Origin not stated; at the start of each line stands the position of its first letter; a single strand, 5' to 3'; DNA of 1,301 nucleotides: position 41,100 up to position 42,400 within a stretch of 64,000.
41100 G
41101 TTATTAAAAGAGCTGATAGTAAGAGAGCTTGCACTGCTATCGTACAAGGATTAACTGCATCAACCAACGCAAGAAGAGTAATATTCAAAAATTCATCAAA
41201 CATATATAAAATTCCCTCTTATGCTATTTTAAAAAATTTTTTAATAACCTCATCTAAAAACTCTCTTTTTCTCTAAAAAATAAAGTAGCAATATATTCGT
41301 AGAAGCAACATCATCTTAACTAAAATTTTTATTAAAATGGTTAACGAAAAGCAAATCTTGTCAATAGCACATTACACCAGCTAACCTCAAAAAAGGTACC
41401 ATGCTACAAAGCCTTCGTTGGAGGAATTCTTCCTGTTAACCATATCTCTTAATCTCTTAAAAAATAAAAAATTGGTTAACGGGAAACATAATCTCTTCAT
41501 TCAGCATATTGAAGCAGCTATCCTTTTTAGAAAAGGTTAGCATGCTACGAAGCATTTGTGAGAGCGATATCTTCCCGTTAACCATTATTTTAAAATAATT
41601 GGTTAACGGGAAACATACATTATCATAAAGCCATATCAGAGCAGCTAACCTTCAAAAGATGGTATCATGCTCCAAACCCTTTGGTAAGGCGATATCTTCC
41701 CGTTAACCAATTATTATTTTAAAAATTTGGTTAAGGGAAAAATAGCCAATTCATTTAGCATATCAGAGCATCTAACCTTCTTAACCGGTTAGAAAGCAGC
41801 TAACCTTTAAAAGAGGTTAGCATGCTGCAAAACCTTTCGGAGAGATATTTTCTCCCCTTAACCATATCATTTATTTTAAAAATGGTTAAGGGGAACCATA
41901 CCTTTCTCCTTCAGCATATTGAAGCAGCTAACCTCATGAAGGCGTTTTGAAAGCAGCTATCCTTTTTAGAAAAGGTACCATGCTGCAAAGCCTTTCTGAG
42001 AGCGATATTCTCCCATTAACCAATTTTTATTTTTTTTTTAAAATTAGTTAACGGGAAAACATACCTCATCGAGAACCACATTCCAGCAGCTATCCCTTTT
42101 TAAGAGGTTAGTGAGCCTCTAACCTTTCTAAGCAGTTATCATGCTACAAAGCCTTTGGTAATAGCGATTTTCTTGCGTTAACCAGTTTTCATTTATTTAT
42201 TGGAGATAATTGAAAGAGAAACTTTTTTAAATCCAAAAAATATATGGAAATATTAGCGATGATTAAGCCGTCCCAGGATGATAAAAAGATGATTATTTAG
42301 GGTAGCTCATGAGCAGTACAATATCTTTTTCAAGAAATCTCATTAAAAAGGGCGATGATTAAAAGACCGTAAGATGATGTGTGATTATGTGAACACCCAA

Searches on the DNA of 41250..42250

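Call 79: search_rna_families(source=window, start=41250, end=42250, threshold=evalue, max_evalue=1)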
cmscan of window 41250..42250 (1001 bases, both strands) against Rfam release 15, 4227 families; matches with E-value up to 1: 8.
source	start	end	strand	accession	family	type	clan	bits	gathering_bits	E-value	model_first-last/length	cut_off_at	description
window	41592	41716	-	RF03516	MIR5229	Gene; miRNA;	-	22.6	80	0.06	1-87/87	no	MIR5229 microRNA precursor family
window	41839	41910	+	RF03344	mir-5365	Gene; miRNA;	-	22.3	70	0.08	1-78/78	no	mir-5365 microRNA precursor family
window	42007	42060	-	RF03642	MIR5743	Gene; miRNA;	-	22.2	111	0.21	1-81/81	no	MIR5743 microRNA precursor family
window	41841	41907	+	RF03865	mir-7637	Gene; miRNA;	-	21.3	88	0.27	1-68/68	no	mir-7637 microRNA precursor family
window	41998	42070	-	RF04157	MIR9486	Gene; miRNA;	-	21.1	100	0.18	1-119/119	no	MIR9486 microRNA precursor family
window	41593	41717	+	RF03516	MIR5229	Gene; miRNA;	-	19.6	80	0.45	1-87/87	no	MIR5229 microRNA precursor family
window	41471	41716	+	RF02590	Spy1186876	Gene; sRNA;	-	17.6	208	0.28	1-243/243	no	S. pyogenes small RNA 1186876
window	41960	42061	+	RF01494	rliD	Gene; antisense;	-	13.5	50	0.45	1-327/327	no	Listeria sRNA rliD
